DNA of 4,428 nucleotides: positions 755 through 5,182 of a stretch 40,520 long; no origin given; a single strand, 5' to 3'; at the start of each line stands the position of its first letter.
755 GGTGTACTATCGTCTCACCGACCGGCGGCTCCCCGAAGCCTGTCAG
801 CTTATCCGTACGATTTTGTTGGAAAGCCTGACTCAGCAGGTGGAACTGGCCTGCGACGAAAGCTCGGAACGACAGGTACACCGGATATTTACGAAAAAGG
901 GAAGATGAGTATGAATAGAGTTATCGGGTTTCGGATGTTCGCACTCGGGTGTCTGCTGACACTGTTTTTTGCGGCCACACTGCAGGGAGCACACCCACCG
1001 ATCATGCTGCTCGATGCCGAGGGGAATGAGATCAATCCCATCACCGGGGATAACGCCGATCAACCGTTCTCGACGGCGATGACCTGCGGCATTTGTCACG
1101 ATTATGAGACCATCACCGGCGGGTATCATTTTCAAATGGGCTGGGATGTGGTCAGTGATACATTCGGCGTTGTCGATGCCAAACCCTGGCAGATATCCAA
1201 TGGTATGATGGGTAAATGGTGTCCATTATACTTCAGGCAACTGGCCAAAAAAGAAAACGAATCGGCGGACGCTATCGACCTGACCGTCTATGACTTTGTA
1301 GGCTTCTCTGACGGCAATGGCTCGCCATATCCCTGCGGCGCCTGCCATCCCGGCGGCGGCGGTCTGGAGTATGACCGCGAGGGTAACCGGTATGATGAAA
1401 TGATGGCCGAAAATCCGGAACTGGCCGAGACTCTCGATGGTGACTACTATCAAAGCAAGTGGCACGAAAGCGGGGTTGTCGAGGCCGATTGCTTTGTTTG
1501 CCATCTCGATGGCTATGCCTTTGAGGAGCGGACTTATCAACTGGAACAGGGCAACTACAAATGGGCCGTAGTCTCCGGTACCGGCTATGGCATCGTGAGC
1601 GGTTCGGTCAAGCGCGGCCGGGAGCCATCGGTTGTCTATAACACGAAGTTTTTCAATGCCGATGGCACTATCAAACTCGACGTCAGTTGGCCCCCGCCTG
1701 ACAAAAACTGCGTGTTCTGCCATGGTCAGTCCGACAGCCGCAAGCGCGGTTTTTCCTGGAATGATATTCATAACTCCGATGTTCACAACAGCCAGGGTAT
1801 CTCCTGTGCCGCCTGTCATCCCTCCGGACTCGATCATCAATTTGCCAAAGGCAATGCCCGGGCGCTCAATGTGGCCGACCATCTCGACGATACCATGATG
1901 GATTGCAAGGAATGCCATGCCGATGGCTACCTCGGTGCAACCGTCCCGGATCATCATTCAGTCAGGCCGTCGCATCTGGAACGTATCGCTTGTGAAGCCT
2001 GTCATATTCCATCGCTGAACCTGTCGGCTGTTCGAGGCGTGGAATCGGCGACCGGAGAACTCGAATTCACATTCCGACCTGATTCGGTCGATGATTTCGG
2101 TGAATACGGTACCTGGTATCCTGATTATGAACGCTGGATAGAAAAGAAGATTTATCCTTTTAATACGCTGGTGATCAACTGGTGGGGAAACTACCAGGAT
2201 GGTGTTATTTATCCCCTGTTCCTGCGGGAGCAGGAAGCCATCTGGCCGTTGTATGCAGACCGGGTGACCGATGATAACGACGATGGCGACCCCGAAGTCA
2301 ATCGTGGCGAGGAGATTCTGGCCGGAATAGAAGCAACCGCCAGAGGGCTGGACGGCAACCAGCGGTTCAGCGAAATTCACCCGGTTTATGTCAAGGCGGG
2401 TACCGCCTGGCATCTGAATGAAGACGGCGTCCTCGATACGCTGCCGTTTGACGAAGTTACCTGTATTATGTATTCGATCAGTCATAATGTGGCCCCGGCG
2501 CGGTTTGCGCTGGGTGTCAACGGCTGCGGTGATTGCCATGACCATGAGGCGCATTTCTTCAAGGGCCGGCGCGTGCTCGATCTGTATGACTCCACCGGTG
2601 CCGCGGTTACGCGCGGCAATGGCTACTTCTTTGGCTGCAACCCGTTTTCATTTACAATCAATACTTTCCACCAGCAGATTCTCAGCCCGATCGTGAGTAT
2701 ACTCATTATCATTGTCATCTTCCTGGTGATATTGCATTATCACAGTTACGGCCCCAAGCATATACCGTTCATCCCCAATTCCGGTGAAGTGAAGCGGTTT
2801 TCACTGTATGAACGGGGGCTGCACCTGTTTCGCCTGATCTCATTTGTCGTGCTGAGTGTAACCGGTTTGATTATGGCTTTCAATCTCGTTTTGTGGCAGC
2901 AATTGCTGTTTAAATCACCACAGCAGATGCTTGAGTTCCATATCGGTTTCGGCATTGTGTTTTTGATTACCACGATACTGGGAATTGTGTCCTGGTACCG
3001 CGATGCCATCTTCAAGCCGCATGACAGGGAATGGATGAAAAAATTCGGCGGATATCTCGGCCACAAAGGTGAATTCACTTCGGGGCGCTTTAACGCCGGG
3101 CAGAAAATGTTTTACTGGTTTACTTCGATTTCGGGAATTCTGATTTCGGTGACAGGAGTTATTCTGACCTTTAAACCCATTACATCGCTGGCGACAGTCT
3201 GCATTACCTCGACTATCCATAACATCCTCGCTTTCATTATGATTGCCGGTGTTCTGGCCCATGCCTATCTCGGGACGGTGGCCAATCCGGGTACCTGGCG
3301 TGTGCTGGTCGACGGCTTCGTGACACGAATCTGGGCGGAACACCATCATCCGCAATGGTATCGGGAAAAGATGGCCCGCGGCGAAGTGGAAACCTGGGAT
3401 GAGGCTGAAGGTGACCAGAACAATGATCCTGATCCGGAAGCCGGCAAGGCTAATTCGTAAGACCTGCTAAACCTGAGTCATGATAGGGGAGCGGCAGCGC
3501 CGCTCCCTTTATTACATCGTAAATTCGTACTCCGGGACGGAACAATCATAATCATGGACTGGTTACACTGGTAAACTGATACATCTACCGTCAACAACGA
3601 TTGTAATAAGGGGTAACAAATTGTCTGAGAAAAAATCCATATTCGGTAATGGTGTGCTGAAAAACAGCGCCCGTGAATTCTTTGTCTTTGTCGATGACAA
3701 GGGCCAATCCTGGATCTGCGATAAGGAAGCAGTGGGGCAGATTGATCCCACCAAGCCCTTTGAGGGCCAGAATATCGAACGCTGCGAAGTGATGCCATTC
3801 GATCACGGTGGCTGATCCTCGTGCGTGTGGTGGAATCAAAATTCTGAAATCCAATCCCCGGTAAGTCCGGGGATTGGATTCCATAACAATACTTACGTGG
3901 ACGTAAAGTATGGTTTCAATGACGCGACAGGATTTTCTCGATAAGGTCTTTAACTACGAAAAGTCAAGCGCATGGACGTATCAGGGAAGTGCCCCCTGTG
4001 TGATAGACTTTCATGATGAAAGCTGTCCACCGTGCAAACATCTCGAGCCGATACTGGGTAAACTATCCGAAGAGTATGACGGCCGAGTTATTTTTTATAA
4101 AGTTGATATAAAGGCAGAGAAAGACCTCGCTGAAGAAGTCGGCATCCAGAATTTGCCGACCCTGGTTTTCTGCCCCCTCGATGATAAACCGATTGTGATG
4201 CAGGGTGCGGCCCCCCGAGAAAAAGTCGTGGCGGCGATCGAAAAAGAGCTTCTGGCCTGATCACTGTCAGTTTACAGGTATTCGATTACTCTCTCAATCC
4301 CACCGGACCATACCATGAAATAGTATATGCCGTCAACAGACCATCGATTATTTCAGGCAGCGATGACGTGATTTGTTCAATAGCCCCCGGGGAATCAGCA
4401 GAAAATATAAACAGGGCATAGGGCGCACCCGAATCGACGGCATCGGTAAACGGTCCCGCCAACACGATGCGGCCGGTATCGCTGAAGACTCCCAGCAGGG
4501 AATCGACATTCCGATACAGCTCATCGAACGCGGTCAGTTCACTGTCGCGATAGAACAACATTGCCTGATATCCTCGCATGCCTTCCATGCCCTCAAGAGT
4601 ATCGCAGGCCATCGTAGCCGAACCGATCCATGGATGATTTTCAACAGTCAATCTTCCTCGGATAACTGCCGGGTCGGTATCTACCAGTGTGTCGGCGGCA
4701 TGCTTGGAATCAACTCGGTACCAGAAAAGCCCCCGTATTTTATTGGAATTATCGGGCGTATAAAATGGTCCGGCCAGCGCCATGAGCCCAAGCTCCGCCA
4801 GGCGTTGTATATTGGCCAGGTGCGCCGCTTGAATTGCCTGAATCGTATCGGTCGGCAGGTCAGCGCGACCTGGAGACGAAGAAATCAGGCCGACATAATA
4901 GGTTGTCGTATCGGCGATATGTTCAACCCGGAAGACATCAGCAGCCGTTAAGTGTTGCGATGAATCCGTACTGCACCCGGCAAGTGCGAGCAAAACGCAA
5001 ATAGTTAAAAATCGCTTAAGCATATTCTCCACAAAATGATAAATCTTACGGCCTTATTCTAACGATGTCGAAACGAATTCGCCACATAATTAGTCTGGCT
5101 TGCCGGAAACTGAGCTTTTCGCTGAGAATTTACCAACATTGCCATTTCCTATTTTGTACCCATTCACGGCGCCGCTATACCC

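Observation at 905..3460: Very large CbcL-like cytochrome: periplasmic octaheme c domain fused to a diheme b membrane anchor, translationally coupled to an ArsR regulator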

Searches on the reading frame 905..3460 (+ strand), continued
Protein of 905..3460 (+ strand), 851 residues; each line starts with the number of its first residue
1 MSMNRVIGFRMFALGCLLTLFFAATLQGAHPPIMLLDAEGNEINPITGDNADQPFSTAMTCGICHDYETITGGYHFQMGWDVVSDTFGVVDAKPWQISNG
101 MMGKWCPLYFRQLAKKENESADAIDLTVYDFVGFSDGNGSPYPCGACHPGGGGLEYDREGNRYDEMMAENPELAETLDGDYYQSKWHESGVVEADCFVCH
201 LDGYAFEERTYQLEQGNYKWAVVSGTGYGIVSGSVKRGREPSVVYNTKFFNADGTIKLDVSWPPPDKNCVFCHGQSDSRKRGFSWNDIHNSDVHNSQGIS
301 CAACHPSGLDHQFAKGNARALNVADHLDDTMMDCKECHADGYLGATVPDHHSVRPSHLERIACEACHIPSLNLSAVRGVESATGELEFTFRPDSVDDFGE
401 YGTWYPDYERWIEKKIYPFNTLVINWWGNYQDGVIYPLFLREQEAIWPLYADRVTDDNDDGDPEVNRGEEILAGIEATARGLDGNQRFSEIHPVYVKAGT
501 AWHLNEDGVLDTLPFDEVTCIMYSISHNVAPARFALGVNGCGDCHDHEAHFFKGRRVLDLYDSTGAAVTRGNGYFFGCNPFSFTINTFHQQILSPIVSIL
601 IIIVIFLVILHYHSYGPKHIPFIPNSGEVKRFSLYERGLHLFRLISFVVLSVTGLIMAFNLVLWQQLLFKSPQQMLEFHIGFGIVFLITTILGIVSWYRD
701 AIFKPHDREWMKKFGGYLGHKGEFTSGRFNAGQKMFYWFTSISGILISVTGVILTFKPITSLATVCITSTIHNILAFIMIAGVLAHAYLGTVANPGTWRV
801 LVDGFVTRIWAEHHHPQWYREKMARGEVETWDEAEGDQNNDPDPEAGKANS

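Call 55: search_solved_structures(query=A1, max_evalue=10, show_alignments=4)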
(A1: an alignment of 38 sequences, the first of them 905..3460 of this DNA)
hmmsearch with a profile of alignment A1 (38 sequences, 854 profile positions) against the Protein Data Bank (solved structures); distinct sequences matched with E-value up to 10: 13.
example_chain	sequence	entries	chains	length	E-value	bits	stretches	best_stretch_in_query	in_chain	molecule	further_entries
1kqf_C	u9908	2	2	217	1.2e-27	99.3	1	626-833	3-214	FORMATE DEHYDROGENASE, NITRATE-INDUCIBLE, CYTOCHROME B556(FDN) SUBUNIT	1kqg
3bng_A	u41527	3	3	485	0.00031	21.8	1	287-386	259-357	Cytochrome c-552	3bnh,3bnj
1fs7_A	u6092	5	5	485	0.00031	21.8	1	287-386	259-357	CYTOCHROME C NITRITE REDUCTASE | Cytochrome c-552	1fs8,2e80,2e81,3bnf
1fs9_A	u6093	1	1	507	0.00033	21.7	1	287-386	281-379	CYTOCHROME C NITRITE REDUCTASE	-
6v0a_A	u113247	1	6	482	0.00083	20.4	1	288-341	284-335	Nitrite reductase (cytochrome; ammonia-forming)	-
8bcx_A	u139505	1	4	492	0.0052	17.8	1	288-340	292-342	Nitrite reductase (cytochrome; ammonia-forming)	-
1qdb_A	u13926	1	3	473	0.0056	17.7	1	290-365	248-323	CYTOCHROME C NITRITE REDUCTASE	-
2ozy_A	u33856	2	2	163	0.35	11.7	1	264-377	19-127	Cytochrome c-type protein nrfB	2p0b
1zzh_A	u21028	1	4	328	0.46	11.3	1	106-154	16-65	cytochrome c peroxidase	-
2j7a_A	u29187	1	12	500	0.75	10.6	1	293-340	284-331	CYTOCHROME C NITRITE REDUCTASE NRFA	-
2vr0_A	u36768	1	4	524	0.8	10.5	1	293-340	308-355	CYTOCHROME C NITRITE REDUCTASE, CATALYTIC SUBUNIT NFRA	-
2dkt_A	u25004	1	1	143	4.1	8.2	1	300-371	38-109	RING finger and CHY zinc finger domain-containing protein 1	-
3ubr_A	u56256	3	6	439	4.7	8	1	291-358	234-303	Cytochrome c-552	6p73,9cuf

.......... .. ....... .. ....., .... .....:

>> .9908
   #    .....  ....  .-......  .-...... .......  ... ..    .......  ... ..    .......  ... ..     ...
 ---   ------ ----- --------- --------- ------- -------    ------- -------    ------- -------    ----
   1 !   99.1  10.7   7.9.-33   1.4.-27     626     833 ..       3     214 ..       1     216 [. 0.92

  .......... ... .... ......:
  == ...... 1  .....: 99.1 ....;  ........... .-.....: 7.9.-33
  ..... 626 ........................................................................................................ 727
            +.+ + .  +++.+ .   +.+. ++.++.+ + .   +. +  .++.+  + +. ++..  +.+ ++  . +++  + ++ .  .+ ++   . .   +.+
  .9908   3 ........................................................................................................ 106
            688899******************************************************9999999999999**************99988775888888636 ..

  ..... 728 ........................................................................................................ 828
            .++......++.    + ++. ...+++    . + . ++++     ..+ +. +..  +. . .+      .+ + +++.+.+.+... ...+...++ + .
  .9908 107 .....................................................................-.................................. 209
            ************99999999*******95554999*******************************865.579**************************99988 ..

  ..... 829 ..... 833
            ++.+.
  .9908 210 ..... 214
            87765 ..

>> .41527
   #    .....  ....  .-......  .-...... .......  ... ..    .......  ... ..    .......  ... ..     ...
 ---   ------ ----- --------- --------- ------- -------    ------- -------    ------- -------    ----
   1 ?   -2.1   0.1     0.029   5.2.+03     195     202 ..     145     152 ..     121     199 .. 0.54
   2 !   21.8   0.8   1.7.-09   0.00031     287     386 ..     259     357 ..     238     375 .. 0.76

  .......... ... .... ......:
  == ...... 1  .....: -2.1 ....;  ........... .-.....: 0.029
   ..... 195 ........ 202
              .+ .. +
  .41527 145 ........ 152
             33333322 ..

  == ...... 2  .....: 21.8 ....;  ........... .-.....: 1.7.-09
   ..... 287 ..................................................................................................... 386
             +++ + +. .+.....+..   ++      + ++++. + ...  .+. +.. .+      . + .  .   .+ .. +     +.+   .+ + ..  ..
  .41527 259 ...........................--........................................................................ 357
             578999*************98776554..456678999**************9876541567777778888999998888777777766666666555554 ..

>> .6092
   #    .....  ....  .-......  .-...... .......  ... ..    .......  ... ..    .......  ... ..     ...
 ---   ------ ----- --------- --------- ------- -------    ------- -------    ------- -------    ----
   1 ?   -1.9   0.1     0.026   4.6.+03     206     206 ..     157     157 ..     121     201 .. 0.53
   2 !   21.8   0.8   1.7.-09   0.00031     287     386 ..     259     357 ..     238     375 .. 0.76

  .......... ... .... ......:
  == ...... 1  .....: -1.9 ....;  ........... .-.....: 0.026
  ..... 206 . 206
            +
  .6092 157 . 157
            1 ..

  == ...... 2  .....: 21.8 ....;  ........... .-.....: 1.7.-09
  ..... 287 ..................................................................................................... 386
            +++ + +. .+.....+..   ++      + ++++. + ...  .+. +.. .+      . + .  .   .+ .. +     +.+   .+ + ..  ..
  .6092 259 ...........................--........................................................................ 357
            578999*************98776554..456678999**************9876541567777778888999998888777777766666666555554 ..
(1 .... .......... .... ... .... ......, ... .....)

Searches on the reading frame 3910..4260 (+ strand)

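Call 3: search_protein_families(library=pfam, proteins=[window:3910-4260:+], max_evalue=0.1)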
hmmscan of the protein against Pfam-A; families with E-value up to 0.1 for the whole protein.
window:3910-4260:+ (116 aa): 11 families
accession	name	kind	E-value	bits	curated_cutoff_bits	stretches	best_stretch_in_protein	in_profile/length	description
PF00085.26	Thioredoxin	-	2.1e-19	69.9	23.5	1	26-111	17-102/103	Thioredoxin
PF13098.12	Thioredoxin_2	-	5.4e-07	30.4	27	1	28-108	6-102/104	Thioredoxin-like domain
PF04756.19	OST3_OST6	-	3.9e-05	23.7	27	1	37-94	44-108/294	OST3 / OST6 family, transporter family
PF13728.12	TraF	-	0.00056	20.2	23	1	34-100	136-213/224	F plasmid transfer operon protein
PF13905.12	Thioredoxin_8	-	0.001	19.8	27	0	29-57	3-31/94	Thioredoxin-like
PF13462.12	Thioredoxin_4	-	0.0011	19.7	23.2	1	29-63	14-51/165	Thioredoxin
PF13743.12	Thioredoxin_5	-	0.0011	19.2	27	0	34-61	3-30/186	Thioredoxin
PF13848.12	Thioredoxin_6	-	0.0026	18.1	27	1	11-88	77-158/184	Thioredoxin-like domain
PF01323.26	DSBA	-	0.0049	17.1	25.6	1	32-83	3-54/191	DSBA-like thioredoxin domain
PF13192.12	Thioredoxin_3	-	0.02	15.4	24.8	1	37-109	8-73/76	Thioredoxin domain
PF02966.22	DIM1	-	0.049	13.9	27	1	31-112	24-105/133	Mitosis protein DIM1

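Call 4: search_protein_families(library=ncbifam, proteins=[window:3910-4260:+], max_evalue=0.1)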
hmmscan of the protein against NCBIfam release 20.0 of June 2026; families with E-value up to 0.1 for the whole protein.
window:3910-4260:+ (116 aa): 15 families
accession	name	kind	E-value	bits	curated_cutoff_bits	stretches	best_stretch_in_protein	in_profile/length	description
TIGR01068.1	thioredoxin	equivalog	4.7e-20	71.6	96.8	1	17-113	4-100/101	thioredoxin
NF008229.0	PRK10996.1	equivalog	2.9e-12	46.5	125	1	25-108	50-133/141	thioredoxin TrxC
NF047697.1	ThioredTrxAClost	equivalog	9.6e-12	45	140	1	25-88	15-78/105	thioredoxin TrxA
TIGR01126.1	pdi_dom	equivalog_domain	3.8e-10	40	107.2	1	28-113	15-104/105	protein disulfide-isomerase domain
NF006898.0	PRK09381.1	equivalog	4.1e-10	40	138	1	29-87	23-81/109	thioredoxin TrxA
TIGR01130.1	ER_PDI_fam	subfamily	1.9e-07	31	344.25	1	31-111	367-449/476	protein disulfide-isomerase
TIGR00411.1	redox_disulf_1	equivalog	1.6e-05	24.9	92.75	1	36-113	8-81/82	MJ0307 family thioredoxin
TIGR02187.2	PDO_seleno_TRX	equivalog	0.0004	19.8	185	1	34-90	24-80/209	protein disulfide oxidoreductase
NF045694.1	seleno_TsoB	exception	0.0004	18.6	805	1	26-88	473-543/572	rhodanese/DsbD fusion-like selenoprotein TsoB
TIGR02738.1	TrbB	equivalog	0.0031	17.2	132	1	31-72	54-95/153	type-F conjugative transfer system pilin assembly thiol-disulfide isomerase TrbB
NF010288.0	PRK13728.1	subfamily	0.012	15.1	199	1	31-69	73-111/181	F-type conjugal transfer protein TrbB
TIGR02740.1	TraF-like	hypoth_equivalog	0.018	14.3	232.25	1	17-66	159-208/276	TraF-like protein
NF007215.0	PRK09637.1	equivalog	0.021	14.8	212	0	43-80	98-135/181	RNA polymerase sigma factor SigZ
TIGR02959.1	SigZ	equivalog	0.028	14.2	168.65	0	44-79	93-128/170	RNA polymerase sigma factor SigZ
NF009046.0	PRK12380.1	subfamily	0.042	14.2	113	1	13-43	63-93/113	hydrogenase/urease nickel incorporation protein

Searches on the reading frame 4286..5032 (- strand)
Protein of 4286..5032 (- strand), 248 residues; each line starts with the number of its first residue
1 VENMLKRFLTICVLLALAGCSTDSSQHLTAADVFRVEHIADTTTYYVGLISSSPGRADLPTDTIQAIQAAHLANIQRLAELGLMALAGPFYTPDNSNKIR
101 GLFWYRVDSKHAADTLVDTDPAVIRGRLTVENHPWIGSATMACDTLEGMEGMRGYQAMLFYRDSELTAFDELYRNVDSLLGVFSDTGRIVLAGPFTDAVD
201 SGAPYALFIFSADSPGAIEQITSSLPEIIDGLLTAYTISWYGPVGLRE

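Call 3: search_protein_families(library=pfam, proteins=[window:4286-5032:-], max_evalue=0.1)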
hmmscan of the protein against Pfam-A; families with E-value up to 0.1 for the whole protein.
window:4286-5032:- (248 aa): 1 family
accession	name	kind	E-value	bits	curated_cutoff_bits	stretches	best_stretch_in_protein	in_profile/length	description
PF03795.20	YCII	-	1.1e-08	35.8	24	1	48-126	5-84/95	YCII-related domain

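Call 4: search_protein_families(library=ncbifam, proteins=[window:4286-5032:-], max_evalue=0.1)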
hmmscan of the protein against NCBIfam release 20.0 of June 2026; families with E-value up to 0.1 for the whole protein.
window:4286-5032:- (248 aa): 6 families
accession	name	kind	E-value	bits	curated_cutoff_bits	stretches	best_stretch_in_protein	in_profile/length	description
NF009508.0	PRK12866.1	equivalog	1.3e-08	34.9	108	2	185-239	33-83/97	YciI-like protein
NF009507.0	PRK12865.1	equivalog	2.3e-06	27.8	149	1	54-126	11-78/97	YciI-like protein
NF009502.0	PRK12863.1-1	equivalog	2.7e-05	24.4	137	1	68-128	21-78/96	YciI-like protein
NF008473.0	PRK11370.1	equivalog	0.00041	20.6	111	0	65-126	18-84/99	YciI family protein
NF009504.0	PRK12863.1-4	equivalog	0.00051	20.1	134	1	64-126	18-81/97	YciI-like protein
NF009503.0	PRK12863.1-3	equivalog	0.073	13.4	145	0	65-125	18-76/98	YciI-like protein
